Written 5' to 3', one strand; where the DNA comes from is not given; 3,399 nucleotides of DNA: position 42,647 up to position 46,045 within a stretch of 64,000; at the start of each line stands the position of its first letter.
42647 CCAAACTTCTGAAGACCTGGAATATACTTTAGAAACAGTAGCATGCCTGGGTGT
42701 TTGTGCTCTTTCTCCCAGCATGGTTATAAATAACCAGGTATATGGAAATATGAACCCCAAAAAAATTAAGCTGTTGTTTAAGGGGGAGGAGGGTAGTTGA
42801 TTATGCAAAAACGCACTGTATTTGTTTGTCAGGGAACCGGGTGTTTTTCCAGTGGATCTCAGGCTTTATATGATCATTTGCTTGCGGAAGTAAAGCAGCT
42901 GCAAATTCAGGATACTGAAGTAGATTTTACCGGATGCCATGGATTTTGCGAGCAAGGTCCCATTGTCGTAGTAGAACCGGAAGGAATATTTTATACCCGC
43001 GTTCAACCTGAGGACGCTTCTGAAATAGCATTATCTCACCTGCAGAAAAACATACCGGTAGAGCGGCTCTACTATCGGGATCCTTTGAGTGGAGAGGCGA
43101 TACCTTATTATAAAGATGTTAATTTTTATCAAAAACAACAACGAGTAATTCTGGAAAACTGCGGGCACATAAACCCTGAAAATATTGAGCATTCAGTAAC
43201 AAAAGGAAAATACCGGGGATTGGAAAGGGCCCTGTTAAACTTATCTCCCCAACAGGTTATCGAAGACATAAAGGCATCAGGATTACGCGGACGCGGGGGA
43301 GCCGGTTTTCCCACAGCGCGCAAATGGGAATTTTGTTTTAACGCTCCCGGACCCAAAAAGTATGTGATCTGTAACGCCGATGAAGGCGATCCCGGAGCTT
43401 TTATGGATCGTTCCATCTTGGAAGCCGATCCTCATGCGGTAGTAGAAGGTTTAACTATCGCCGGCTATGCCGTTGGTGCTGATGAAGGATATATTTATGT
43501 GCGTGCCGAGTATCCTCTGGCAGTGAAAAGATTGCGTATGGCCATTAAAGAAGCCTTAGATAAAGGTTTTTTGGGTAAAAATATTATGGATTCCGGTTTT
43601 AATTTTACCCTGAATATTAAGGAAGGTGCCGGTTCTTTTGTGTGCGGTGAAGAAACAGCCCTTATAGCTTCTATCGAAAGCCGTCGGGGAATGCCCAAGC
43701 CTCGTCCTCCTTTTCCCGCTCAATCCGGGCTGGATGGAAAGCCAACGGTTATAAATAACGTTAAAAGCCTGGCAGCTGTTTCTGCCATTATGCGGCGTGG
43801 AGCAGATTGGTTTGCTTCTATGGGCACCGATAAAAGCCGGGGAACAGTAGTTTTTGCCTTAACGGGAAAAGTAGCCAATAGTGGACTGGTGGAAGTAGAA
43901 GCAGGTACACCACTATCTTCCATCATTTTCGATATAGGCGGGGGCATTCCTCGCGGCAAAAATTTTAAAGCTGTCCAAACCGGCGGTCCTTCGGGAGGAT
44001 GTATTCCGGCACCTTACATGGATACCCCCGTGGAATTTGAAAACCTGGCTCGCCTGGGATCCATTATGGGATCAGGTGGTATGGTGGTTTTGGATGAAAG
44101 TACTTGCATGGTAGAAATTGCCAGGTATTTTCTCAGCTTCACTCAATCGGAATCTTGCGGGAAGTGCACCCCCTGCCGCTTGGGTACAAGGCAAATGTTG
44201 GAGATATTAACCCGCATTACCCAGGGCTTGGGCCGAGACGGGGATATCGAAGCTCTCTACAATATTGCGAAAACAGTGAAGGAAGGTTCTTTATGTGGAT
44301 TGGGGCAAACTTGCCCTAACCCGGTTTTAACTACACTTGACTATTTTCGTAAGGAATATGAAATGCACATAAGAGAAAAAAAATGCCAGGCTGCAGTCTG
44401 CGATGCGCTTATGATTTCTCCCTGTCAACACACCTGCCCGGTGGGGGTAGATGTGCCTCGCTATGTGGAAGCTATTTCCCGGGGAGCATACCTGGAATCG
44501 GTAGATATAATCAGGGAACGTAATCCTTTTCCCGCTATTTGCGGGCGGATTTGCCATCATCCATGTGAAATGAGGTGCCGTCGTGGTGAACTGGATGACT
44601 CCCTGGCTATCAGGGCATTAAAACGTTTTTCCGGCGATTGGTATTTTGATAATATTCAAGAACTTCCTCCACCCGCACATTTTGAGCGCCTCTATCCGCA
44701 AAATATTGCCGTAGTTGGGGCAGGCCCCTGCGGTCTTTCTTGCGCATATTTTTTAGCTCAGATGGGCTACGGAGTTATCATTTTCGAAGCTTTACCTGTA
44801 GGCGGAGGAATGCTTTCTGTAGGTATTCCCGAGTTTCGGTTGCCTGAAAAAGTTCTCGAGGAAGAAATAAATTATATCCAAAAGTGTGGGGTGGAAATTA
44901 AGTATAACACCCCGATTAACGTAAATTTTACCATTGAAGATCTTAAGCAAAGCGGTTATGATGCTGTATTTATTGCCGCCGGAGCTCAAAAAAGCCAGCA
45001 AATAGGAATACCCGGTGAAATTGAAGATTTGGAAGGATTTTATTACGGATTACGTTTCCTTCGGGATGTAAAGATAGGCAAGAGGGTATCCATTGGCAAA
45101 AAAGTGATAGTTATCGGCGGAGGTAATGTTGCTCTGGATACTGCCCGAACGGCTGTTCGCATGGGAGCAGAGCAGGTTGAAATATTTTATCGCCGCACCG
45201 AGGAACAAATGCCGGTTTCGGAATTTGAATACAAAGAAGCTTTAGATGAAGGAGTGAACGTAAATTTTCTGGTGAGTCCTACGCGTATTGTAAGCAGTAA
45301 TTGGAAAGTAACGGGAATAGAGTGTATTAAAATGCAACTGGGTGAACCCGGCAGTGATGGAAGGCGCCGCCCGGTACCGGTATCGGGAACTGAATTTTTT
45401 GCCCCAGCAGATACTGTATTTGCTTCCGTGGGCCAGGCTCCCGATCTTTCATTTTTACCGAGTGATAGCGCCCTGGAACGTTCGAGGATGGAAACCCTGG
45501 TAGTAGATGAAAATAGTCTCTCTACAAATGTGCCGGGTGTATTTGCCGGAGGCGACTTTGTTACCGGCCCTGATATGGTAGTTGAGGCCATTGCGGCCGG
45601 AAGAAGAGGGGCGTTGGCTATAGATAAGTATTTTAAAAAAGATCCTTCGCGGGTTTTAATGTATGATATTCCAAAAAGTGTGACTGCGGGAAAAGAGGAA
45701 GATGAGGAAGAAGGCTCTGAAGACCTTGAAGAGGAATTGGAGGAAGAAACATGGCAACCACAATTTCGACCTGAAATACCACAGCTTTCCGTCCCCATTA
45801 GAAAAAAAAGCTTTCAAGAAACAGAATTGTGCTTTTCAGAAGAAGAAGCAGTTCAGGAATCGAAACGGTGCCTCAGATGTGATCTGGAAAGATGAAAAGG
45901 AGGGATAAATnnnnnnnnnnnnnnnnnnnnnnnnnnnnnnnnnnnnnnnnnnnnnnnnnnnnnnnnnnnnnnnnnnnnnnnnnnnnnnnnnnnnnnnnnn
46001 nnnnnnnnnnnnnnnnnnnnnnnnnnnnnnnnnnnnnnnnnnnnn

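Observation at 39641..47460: NuoG/FdhA-like + NuoE-like + NuoF::GltD fusion packed directly against metV-metF: candidate new type of methylene-THF reductase complex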

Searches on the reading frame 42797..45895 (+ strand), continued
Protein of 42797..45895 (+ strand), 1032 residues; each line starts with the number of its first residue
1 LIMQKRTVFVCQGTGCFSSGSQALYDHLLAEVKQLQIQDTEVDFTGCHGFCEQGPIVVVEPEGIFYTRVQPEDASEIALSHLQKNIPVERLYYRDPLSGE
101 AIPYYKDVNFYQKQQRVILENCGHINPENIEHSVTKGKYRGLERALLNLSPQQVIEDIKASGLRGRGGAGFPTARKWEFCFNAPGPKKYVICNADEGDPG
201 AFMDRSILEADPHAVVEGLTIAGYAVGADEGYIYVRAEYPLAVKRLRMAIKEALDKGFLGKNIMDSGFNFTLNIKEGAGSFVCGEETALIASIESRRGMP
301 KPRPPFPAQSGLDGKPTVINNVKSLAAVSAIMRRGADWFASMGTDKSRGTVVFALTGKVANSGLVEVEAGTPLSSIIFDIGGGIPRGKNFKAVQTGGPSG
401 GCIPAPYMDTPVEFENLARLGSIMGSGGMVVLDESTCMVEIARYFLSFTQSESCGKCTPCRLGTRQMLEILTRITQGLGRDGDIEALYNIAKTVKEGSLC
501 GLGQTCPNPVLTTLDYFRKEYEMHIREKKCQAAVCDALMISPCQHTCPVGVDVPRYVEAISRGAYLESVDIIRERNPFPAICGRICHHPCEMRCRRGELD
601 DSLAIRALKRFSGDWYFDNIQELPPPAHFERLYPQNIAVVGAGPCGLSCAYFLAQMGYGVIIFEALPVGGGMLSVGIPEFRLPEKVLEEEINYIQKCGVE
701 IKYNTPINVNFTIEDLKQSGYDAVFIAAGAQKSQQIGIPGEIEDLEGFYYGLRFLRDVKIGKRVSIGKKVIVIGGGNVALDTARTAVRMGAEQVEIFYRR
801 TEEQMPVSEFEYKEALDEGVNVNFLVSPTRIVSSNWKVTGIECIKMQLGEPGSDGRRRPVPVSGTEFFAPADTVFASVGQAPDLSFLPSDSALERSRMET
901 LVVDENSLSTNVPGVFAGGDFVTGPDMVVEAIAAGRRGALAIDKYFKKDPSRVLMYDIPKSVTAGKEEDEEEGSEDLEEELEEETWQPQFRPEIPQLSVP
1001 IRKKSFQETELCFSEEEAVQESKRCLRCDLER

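Call 84: find_encoding_contigs(protein=P0251, flank=8000, max_places=2)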
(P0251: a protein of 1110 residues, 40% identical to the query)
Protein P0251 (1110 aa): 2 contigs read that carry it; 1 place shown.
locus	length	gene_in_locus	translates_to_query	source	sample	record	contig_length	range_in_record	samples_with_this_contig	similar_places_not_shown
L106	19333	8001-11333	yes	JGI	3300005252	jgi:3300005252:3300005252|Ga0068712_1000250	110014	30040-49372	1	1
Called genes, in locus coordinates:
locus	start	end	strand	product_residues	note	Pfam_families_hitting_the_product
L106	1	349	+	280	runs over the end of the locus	PF13507:GATase_5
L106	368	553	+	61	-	-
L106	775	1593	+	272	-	PF00924:MS_channel_2nd, PF21082:MS_channel_3rd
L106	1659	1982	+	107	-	-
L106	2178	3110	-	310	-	PF00753:Lactamase_B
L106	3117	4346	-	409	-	PF00994:MoCF_biosynth, PF18146:CinA_KH, PF02464:CinA (weak)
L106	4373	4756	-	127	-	-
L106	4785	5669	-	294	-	PF00293:NUDIX (faint)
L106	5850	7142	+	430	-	PF00815:Histidinol_dh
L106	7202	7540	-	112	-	PF02915:Rubrerythrin (weak)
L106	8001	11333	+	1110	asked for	PF01512:Complex1_51K, PF10589:NADH_4Fe-4S, PF14691:Fer4_20, PF00890:FAD_binding_2 (weak), PF01266:DAO (weak), PF07992:Pyr_redox_2, PF13450:NAD_binding_8, PF13738:Pyr_redox_3, +9 more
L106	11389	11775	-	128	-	PF00072:Response_reg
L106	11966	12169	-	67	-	PF25937:DUF7980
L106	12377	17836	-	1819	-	PF15780:ASH (weak), PF22544:HYDIN_VesB_CFA65-like_Ig (weak), PF15780:ASH (weak), PF18911:PKD_4, PF18911:PKD_4, PF22352:K319L-like_PKD, PF18911:PKD_4, PF22352:K319L-like_PKD, +11 more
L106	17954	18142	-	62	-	-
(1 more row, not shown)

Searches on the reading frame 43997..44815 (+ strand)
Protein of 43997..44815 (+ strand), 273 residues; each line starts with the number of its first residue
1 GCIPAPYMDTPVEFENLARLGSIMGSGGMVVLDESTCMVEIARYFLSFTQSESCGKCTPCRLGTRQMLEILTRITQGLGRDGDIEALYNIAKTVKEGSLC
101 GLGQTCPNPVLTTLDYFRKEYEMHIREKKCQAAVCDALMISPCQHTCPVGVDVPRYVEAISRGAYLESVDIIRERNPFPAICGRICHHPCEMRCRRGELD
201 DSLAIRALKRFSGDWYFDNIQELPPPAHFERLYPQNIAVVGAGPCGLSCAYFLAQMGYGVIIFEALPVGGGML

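Call 60: search_solved_structures(query=window:43997-44815:+, max_evalue=1e-10, show_alignments=5)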
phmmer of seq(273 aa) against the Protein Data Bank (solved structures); distinct sequences matched with E-value up to 1e-10: 73 (the best 60 are shown).
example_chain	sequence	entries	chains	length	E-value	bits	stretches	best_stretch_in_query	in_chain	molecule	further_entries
9bov_B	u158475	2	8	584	5.6e-59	202.9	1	1-140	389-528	NADH dehydrogenase (Quinone)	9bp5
8oh5_B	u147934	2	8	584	1.7e-57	198.1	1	1-140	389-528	NAD-reducing hydrogenase subunit HoxF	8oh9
7q4w_B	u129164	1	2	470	7.3e-55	189.4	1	1-140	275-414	Iron hydrogenase HydB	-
7q4v_B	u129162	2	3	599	1.2e-54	188.8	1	1-140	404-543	Iron hydrogenase HydB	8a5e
8a6t_B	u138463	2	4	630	3.7e-52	180.5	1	1-140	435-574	Electron bifurcating hydrogenase subunit HydB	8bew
7t2r_B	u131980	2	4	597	2.7e-50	174.4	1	1-139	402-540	NiFe hydrogenase subunit B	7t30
9n5u_B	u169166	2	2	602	3.1e-49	170.9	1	1-139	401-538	NfnB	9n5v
9mqx_B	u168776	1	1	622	3.3e-41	144.6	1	1-144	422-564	NADH:ubiquinone oxidoreductase, NADH-binding (51 kD) subunit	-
7p5h_B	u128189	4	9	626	3.4e-40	141.3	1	2-138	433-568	Fe-hydrogenase, subunit beta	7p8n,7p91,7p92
9bov_A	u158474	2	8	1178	1.3e-30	109.8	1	141-273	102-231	Molybdopterin oxidoreductase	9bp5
9n5u_A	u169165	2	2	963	3.2e-30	108.5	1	139-273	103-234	NfnA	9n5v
8oh5_C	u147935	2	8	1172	9.3e-28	100.5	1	141-273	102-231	Formate dehydrogenase-O, major subunit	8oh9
8e9g_F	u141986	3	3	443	3.9e-27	98.4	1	3-125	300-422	NADH-quinone oxidoreductase subunit F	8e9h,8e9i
4ylf_B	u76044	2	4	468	3.3e-26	95.4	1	131-273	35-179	Dihydropyrimidine dehydrogenase subunit A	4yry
6vw7_B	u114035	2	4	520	1.1e-23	87.1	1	3-123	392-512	NAD-dependent formate dehydrogenase beta subunit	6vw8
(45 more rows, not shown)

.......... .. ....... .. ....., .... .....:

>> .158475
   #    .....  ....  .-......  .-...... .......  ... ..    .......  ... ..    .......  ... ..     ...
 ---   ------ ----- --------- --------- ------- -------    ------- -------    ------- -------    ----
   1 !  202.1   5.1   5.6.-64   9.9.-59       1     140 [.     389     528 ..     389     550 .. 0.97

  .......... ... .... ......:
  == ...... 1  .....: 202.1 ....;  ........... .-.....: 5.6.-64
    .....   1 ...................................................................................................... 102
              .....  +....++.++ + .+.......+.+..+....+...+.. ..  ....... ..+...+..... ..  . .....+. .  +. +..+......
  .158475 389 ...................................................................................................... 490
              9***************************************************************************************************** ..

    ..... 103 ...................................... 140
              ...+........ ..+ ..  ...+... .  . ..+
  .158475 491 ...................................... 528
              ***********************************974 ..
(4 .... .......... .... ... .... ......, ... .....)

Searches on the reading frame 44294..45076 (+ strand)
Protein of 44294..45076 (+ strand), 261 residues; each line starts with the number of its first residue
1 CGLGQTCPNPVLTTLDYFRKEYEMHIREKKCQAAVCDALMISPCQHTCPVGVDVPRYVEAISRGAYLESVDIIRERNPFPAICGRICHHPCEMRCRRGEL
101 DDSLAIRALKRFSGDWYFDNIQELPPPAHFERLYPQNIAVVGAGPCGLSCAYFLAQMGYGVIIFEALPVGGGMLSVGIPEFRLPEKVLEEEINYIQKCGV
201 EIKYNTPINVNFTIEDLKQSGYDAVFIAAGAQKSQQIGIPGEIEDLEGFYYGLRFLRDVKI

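Call 62: find_related_loci(query=A1, collection=metagenome_contigs, flank=7500)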
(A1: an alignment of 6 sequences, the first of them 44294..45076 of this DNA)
Query A1 (261 aa) in metagenome_contigs; peptide patterns used: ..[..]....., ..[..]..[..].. (x = any residue, [..] = any of these).
600 stretches matched a pattern (row limit reached: there are more); 485 encode a relative of the query (tblastn E <= 1e-3); the best 80 are kept; 80 distinct loci.
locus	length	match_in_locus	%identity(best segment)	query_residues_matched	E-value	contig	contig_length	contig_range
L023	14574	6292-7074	83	1-261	6e-155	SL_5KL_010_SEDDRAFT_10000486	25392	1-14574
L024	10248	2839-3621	82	1-261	6e-155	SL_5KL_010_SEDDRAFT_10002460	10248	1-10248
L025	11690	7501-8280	84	1-260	1e-153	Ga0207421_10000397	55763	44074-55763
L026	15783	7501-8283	82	1-261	7e-153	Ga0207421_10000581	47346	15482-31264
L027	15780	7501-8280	82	1-260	3e-149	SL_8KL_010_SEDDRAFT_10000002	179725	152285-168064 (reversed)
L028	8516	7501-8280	82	1-260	5e-149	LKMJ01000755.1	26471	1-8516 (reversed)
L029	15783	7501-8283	81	1-261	5e-149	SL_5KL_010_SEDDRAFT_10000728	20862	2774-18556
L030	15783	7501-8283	78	1-261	5e-146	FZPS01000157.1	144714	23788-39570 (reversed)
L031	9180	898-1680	79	1-261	1e-145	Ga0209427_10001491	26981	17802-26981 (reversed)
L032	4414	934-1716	77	1-261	2e-148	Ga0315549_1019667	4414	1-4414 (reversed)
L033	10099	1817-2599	79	1-261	1e-145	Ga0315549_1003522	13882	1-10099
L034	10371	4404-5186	79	1-261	1e-145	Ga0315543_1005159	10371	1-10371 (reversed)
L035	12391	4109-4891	78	1-261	7e-145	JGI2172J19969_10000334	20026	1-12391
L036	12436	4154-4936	78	1-261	7e-145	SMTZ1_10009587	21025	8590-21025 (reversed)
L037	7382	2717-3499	78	1-261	3e-145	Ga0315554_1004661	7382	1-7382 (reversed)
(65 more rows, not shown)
